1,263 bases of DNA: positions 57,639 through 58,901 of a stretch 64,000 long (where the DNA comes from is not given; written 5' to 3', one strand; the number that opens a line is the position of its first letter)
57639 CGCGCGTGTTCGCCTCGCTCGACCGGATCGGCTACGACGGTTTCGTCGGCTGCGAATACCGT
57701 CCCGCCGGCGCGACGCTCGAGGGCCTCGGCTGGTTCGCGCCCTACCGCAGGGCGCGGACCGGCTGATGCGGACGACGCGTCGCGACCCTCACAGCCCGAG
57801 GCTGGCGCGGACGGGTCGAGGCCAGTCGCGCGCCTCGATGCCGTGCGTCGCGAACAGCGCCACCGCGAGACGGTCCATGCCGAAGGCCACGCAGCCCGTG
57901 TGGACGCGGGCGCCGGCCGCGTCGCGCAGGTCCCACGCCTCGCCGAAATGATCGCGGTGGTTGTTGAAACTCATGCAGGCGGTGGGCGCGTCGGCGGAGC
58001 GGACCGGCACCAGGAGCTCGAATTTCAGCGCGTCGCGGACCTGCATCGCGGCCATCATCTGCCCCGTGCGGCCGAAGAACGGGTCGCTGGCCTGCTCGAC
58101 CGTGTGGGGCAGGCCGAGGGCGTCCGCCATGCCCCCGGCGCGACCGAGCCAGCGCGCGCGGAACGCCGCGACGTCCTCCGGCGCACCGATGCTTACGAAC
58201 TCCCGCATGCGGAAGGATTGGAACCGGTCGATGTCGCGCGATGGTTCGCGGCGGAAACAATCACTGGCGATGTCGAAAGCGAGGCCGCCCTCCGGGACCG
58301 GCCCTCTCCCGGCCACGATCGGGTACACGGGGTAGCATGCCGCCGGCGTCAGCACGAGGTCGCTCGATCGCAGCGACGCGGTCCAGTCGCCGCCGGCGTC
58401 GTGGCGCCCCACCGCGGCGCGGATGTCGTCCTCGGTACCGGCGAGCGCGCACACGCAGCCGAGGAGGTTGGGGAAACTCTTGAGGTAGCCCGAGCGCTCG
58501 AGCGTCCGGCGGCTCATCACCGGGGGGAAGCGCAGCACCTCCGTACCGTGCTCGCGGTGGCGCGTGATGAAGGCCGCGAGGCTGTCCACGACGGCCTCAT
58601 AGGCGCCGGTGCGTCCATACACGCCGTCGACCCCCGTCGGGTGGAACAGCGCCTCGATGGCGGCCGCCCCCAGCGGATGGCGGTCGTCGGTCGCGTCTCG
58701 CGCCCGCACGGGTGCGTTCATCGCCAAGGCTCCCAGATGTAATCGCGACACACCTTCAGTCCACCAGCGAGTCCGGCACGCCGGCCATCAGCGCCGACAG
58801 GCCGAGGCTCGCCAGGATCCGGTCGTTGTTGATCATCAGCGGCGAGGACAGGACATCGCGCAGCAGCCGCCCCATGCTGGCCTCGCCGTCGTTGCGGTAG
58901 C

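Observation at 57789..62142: SerRS-like amino acid:[carrier protein] ligase cluster with an ACAD-like oxidase, a dedicated ACP and a propeller fusion; product unknown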

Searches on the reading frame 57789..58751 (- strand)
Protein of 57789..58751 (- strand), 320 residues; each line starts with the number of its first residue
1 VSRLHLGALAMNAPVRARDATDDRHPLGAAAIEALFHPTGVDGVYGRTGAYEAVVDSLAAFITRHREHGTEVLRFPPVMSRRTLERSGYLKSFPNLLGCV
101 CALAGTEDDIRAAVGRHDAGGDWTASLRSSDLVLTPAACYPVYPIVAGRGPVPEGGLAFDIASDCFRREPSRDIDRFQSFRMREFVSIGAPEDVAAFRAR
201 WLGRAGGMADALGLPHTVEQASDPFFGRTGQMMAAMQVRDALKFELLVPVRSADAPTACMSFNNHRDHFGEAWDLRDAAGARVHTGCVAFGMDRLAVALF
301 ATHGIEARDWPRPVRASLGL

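Call 3: search_protein_families(library=pfam, proteins=[window:57789-58751:-], max_evalue=0.01)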
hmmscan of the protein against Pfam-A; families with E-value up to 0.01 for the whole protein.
window:57789-58751:- (320 aa): 1 family
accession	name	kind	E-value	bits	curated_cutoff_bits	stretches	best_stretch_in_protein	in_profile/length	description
PF00587.30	tRNA-synt_2b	-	0.00034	21.2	29.3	1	131-300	10-176/179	tRNA synthetase class II core domain (G, H, P, S and T)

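Call 4: search_protein_families(library=ncbifam, proteins=[window:57789-58751:-], max_evalue=0.01)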
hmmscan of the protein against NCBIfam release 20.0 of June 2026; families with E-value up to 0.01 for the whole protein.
window:57789-58751:- (320 aa): 3 families
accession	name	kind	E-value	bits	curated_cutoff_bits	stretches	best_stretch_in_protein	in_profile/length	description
NF005479.0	PRK07080.1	equivalog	5.3e-135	449.4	357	1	17-319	12-316/318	amino acid--[acyl-carrier-protein] ligase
NF002120.0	PRK00960.1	equivalog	9.9e-21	73.9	611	1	125-317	304-504/518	serine--tRNA ligase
TIGR00415.1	serS_MJ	equivalog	1.7e-19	69.7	489.55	1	126-312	303-496/518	serine--tRNA ligase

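Call 24: search_solved_structures(query=window:57789-58751:-, max_evalue=0.001, show_alignments=2)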
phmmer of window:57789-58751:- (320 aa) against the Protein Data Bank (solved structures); distinct sequences matched with E-value up to 0.001: 4.
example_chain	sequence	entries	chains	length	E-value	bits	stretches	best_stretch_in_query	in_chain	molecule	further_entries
3mey_A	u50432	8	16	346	4.2e-132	443.6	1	25-320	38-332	Bll0957 protein | Amino acid--[acyl-carrier-protein] ligase 1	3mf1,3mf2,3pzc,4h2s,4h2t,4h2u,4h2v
4h2w_A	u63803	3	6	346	6.2e-131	439.7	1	25-320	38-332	Amino acid--[acyl-carrier-protein] ligase 1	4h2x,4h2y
3w3s_A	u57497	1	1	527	9.5e-20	74.4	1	51-315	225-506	Type-2 serine--tRNA ligase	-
2cim_A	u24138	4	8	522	0.00014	24.5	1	137-319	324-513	SERYL-TRNA SYNTHETASE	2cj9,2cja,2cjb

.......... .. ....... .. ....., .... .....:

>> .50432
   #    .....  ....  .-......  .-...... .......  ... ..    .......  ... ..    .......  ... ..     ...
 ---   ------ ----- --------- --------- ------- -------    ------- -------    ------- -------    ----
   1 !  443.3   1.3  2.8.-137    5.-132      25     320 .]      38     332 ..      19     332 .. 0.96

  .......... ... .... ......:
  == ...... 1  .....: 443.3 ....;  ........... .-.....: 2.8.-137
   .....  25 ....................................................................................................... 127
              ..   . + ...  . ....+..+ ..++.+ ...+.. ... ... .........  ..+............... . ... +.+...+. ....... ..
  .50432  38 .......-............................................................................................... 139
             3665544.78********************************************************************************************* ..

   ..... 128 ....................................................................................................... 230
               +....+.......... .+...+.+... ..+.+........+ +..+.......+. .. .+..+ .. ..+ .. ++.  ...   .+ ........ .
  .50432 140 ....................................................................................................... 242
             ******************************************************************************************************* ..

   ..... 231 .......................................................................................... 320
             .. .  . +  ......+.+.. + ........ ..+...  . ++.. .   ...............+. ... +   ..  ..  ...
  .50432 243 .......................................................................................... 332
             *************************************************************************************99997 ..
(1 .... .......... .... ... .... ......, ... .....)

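Call 26: search_dna_similar(query=window:57789-58751:-, collection=plasmids, mode=protein, max_rows=30, rows=spread)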
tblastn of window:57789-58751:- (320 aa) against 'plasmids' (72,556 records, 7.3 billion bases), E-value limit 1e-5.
Records with a match: 117; places in all: 119; records where one place covers at least 80% of the query: 78.
Best place of each record, by identity: <60% 117.
By first word of the organism name: Streptomyces 22; Rhizobium 16; Bacillus 14; Azospirillum 11; Burkholderia 10; Mycetohabitans 9; Caballeronia 7; Apilactobacillus 6; Cupriavidus 4; Shinella 3; and 8 more.
By predicted mobility (MOB-suite, as given by PLSDB): non-mobilizable 85; conjugative 19; mobilizable 13.
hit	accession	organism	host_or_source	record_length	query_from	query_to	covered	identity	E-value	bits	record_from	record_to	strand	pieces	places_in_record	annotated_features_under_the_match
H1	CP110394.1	Burkholderia sp. JSH-S8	Tetrastigma hemsleyanum Diels et Gilg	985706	13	318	96%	51.1%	4e-88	295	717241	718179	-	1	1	amino acid--[acyl-carrier-protein] ligase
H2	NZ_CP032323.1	Azospirillum argentinense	soil sample,Agricultural field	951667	35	318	89%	52.6%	4e-89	298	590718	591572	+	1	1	amino acid--[acyl-carrier-protein] ligase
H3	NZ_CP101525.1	Burkholderia arboris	mixed culture,soil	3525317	19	318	94%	49.5%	3e-84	283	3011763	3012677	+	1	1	none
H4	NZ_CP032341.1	Azospirillum brasilense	soil sample,Agricultural field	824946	35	318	89%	52.3%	9e-90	300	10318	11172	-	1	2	amino acid--[acyl-carrier-protein] ligase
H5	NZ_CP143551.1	Burkholderia multivorans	Homo sapiens,bronchoalveolar lavage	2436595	8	318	97%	47.2%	5e-84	283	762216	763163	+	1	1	none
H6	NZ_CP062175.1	Mycetohabitans rhizoxinica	Rhizopus microsporus,bacterial culture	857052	2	318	99%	45.3%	1e-84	285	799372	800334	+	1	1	amino acid--[acyl-carrier-protein] ligase | acyl-CoA dehydrogenase family protein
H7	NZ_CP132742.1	Mycetohabitans endofungorum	Rhizopus microsporus,culture isolated ...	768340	12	318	96%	46.5%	6e-84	283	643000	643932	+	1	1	amino acid--[acyl-carrier-protein] ligase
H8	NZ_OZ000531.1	Shinella sp. WSC3-e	-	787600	35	319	89%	49.3%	7e-84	283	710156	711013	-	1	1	amino acid--[acyl-carrier-protein] ligase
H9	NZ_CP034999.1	Rhizobium acidisoli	Phaseolus vulgaris,root nodule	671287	34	318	89%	48.6%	3e-84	283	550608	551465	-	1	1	amino acid--[acyl-carrier-protein] ligase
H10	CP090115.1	Rhizobium leguminosarum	Trifolium ambiguum,Cell culture,Plant ...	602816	35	318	89%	48.8%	2e-84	284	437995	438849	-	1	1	amino acid--[acyl-carrier-protein] ligase | DUF1839 family protein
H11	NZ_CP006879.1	Rhizobium gallicum bv. gallicum R602sp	Phaseolus vulgaris,whole ...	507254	39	318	88%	49.5%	4e-85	286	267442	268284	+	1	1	amino acid--[acyl-carrier-protein] ligase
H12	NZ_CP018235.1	Rhizobium leguminosarum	Vavilovia formosa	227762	35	318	89%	48.4%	2e-84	284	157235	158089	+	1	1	amino acid--[acyl-carrier-protein] ligase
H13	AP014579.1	Burkholderia sp. RPE67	Riptortus pedestris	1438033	39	318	88%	48.5%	9e-81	274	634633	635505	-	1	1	uncharacterized protein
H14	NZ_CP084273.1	Caballeronia grimmiae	Leptoglossus zonatus,Cell culture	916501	39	318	88%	47.8%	3e-82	278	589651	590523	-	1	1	amino acid--[acyl-carrier-protein] ligase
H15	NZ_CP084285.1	Caballeronia zhejiangensis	Anasa tristis,Cell culture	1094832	39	318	88%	47.4%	3e-80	272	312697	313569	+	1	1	none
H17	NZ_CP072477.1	Priestia aryabhattai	mixed culture,soil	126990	39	320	88%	38.9%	2e-71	247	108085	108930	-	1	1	amino acid--[acyl-carrier-protein] ligase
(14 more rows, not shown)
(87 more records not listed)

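Call 27: get_annotated_region(hit=H2, flank=8000)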
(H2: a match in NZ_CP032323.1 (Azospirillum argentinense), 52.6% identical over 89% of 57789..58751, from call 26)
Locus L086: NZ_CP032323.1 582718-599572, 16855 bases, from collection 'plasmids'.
description: Azospirillum argentinense strain MTCC4035 plasmid p2, complete sequence
organism: Azospirillum argentinense (NCBI taxid 2970906)
taxonomy: Bacteria; Pseudomonadota; Alphaproteobacteria; Rhodospirillales; Azospirillaceae; Azospirillum; Azospirillum argentinense
host: -; source: soil sample,Agricultural field; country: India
typing (MOB-suite, as given by PLSDB): non-mobilizable
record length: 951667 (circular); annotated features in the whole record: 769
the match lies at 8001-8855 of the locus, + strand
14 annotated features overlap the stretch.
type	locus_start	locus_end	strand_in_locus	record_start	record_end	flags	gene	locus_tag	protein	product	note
CDS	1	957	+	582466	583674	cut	-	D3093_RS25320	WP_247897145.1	tetratricopeptide repeat protein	-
CDS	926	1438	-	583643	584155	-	-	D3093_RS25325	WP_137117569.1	invasion associated locus B family protein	-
CDS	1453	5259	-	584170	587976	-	-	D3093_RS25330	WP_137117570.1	autotransporter outer membrane beta-barrel domain-containing protein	-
CDS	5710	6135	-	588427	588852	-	-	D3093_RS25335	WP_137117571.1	OsmC family protein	GO:0006972 - hyperosmotic response [Evidence IEA]; GO:0033194 - response to hydroperoxide [Evidence IEA]; GO:0006979 - ...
CDS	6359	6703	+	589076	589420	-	-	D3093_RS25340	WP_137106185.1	acyl carrier protein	-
CDS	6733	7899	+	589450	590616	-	-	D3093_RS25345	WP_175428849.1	acyl-CoA dehydrogenase family protein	-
CDS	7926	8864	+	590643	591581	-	-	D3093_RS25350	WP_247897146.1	amino acid--[acyl-carrier-protein] ligase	-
CDS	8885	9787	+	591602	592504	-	-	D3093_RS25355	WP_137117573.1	DUF1839 family protein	-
CDS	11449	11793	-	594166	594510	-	-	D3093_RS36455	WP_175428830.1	hypothetical protein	-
CDS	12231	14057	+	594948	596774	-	-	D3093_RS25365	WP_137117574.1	alpha/beta fold hydrolase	-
CDS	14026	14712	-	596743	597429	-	-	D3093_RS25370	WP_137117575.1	tail fiber protein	-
CDS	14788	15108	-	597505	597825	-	-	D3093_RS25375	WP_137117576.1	hypothetical protein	-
CDS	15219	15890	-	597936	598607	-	-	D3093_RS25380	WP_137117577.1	tail fiber protein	-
CDS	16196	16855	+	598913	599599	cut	-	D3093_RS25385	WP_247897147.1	GNAT family N-acetyltransferase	-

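Call 28: get_annotated_region(hit=H6, flank=8000)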
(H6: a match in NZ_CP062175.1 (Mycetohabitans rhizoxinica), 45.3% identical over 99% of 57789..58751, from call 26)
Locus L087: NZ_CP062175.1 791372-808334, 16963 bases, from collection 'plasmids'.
description: Mycetohabitans rhizoxinica strain B12 plasmid megaplasmid, complete sequence
organism: Mycetohabitans rhizoxinica (NCBI taxid 412963)
taxonomy: Bacteria; Pseudomonadota; Betaproteobacteria; Burkholderiales; Burkholderiaceae; Mycetohabitans; Mycetohabitans rhizoxinica
host: -; source: Rhizopus microsporus,bacterial culture; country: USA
typing (MOB-suite, as given by PLSDB): non-mobilizable
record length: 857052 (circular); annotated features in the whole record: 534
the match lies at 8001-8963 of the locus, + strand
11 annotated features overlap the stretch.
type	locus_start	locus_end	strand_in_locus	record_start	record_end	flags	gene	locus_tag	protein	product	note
CDS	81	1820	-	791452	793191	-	-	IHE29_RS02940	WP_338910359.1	acetoin dehydrogenase E1 component beta-subunit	-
CDS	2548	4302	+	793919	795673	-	-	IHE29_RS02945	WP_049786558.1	hydrogenase maturation protein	-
CDS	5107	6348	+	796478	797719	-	-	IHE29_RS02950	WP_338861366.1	acyltransferase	-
CDS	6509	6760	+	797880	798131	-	-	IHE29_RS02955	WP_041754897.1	acyl carrier protein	-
CDS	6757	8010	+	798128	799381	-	-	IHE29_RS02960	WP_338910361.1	acyl-CoA dehydrogenase family protein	-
CDS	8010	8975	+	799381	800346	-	-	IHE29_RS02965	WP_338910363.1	amino acid--[acyl-carrier-protein] ligase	-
CDS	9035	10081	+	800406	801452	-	-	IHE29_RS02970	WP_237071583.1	DUF1839 family protein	-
CDS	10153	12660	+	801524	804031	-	-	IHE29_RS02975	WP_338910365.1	glycoside hydrolase family 2 protein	-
CDS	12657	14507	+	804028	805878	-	-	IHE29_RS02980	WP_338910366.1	alpha/beta hydrolase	-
CDS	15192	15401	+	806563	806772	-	-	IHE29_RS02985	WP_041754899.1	hypothetical protein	-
CDS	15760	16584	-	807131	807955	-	-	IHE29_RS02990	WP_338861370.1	helix-turn-helix domain-containing protein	GO:0006355 - regulation of DNA-templated transcription [Evidence IEA]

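Call 29: get_annotated_region(hit=H10, flank=8000)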
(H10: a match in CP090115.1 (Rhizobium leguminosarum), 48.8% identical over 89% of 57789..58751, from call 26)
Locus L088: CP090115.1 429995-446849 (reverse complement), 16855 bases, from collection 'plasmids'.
description: Rhizobium leguminosarum strain Ta9k plasmid pRL3, complete sequence
organism: Rhizobium leguminosarum (NCBI taxid 384)
taxonomy: Bacteria; Pseudomonadota; Alphaproteobacteria; Hyphomicrobiales; Rhizobiaceae; Rhizobium; Rhizobium leguminosarum
host: -; source: Trifolium ambiguum,Cell culture,Plant nodule; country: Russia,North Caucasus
typing (MOB-suite, as given by PLSDB): non-mobilizable; replicon rep_cluster_287,rep_cluster_359; mating-pair formation MPF_T
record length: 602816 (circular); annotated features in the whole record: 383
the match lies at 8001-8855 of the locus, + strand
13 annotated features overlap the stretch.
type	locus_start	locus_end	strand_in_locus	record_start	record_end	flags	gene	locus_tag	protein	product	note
CDS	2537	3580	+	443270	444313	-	-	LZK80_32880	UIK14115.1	IS110 family transposase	-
CDS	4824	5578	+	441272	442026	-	-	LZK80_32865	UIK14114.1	IS5 family transposase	-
CDS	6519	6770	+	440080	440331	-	-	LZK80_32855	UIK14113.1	acyl carrier protein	-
CDS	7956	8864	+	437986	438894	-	-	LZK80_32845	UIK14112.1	amino acid--[acyl-carrier-protein] ligase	-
CDS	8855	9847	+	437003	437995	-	-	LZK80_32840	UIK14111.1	DUF1839 family protein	-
CDS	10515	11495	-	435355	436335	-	-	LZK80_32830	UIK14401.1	IS5 family transposase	-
CDS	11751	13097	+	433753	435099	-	-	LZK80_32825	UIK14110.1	hypothetical protein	-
CDS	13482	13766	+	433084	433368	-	-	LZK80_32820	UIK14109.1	hypothetical protein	-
CDS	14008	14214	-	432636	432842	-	-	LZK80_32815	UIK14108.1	hypothetical protein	-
CDS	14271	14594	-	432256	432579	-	-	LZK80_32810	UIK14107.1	DUF736 family protein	-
CDS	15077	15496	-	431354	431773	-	-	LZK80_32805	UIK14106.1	hypothetical protein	-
CDS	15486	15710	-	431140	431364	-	-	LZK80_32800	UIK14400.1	type II toxin-antitoxin system prevent-host-death family antitoxin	-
CDS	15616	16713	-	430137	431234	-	-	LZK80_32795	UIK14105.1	DUF2493 domain-containing protein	-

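Call 30: find_related_loci(query=A2, collection=metagenome_contigs, flank=10000)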
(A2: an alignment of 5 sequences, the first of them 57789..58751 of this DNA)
Query A2 (320 aa) in metagenome_contigs; peptide patterns used: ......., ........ (x = any residue, [..] = any of these).
600 stretches matched a pattern (row limit reached: there are more); 511 encode a relative of the query (tblastn E <= 1e-3); the best 80 are kept; 80 distinct loci.
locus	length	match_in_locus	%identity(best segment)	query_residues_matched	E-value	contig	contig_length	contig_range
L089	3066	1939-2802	70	33-320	7e-145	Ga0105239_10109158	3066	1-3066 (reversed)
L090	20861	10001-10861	71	34-320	3e-138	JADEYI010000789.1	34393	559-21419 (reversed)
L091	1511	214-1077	70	33-320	3e-150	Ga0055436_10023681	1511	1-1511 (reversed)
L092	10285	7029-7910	68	26-320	6e-137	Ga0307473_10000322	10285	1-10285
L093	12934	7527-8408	68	26-320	6e-137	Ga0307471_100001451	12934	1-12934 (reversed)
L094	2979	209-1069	70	34-320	6e-143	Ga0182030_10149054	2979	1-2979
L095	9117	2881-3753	69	30-320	1e-136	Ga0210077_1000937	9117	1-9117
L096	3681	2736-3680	65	8-320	2e-140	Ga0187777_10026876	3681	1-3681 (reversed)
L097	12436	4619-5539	67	10-320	4e-136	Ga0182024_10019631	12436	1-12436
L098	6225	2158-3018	70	34-320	2e-136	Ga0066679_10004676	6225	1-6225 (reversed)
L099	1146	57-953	68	21-320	6e-150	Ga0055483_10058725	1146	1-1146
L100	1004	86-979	67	23-320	5e-150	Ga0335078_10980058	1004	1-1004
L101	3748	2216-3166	65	2-320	2e-139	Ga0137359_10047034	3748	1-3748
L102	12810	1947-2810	71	33-320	2e-135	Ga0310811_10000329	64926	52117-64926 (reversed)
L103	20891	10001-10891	68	19-318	2e-135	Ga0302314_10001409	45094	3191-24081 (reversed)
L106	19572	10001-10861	69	34-320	4e-135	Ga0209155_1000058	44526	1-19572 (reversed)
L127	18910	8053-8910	67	35-320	3e-133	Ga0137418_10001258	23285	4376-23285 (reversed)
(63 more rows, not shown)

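Call 34: search_protein_families(library=pfam, proteins=[L086:8885-9787:+, L086:12231-14057:+, L087:5107-6348:+], max_evalue=0.01)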
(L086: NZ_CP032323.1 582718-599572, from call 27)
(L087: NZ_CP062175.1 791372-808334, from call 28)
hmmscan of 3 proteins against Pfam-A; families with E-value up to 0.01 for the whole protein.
L086:8885-9787:+ (300 aa): 1 family
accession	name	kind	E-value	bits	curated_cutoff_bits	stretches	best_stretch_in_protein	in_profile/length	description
PF08893.15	DUF1839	-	2.7e-119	398.5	22.5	1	2-295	7-311/313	Domain of unknown function (DUF1839)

L086:12231-14057:+ (608 aa): 4 families
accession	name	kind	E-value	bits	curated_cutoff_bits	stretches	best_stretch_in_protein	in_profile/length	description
PF12146.15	Hydrolase_4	-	1.3e-20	74.1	27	2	45-140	21-118/239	Serine aminopeptidase, S33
PF12697.13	Abhydrolase_6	-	8.4e-11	43.4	26.3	1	326-566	16-216/217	Alpha/beta hydrolase family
PF00561.26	Abhydrolase_1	-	1.1e-08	35.5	25.8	1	40-131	12-102/245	alpha/beta hydrolase fold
PF20408.4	Abhydrolase_11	-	0.00011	22.4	27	1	34-130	10-106/193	Alpha/beta hydrolase domain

L087:5107-6348:+ (413 aa): 1 family
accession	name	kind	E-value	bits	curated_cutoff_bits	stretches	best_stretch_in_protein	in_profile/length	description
PF01757.29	Acyl_transf_3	-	1.4e-27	97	31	1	6-379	2-324/326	Acyltransferase domain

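Call 35: search_protein_families(library=ncbifam, proteins=[L086:8885-9787:+, L086:12231-14057:+], max_evalue=0.001)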
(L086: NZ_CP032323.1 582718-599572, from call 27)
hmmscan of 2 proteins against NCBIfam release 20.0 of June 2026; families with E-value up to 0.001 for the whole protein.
L086:8885-9787:+ (300 aa): 0 families

L086:12231-14057:+ (608 aa): 10 families
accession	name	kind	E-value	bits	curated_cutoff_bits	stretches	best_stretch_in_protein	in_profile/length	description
TIGR03100.1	hydr1_PEP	hypoth_equivalog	7.8e-35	120.5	168.45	2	292-571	13-271/274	hydrolase 1, exosortase A system-associated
TIGR03101.1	hydr2_PEP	hypoth_equivalog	3.1e-31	108.9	202.75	2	24-186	25-196/266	hydrolase 2, exosortase A system-associated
NF051488.1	bifunc_PcaDC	exception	3.7e-09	36.2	390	1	40-119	24-97/375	bifunctional 3-oxoadipate enol-lactonase/4-carboxymuconolactone decarboxylase PcaDC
NF058544.1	IVPilMotSglTMyx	equivalog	9.3e-08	32.1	300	1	305-418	29-138/210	type IV pili motility protein SglT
NF041759.1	mac_hydro_EstT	equivalog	1.9e-06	27.3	450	0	46-129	41-124/278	macrolide hydrolase EstT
NF047920.1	lactonase_UilS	equivalog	6.4e-06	26.1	400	1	45-119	42-117/285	UilS family quorum-quenching N-acyl-homoserine lactonase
NF011457.0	PRK14875.1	equivalog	3.4e-05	23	307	1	24-132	132-232/372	acetoin dehydrogenase dihydrolipoyllysine-residue acetyltransferase subunit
TIGR02427.1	protocat_pcaD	equivalog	7.8e-05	22.2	255.85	0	40-119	25-98/251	3-oxoadipate enol-lactonase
NF053683.1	esterase_mleBRB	exception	0.00013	21.6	585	0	46-117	42-111/280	BRB family alpha/beta fold macrolide esterase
NF052610.1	macro_16_ester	equivalog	0.00026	20.5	420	0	46-118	42-112/281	alpha/beta fold macrolide esterase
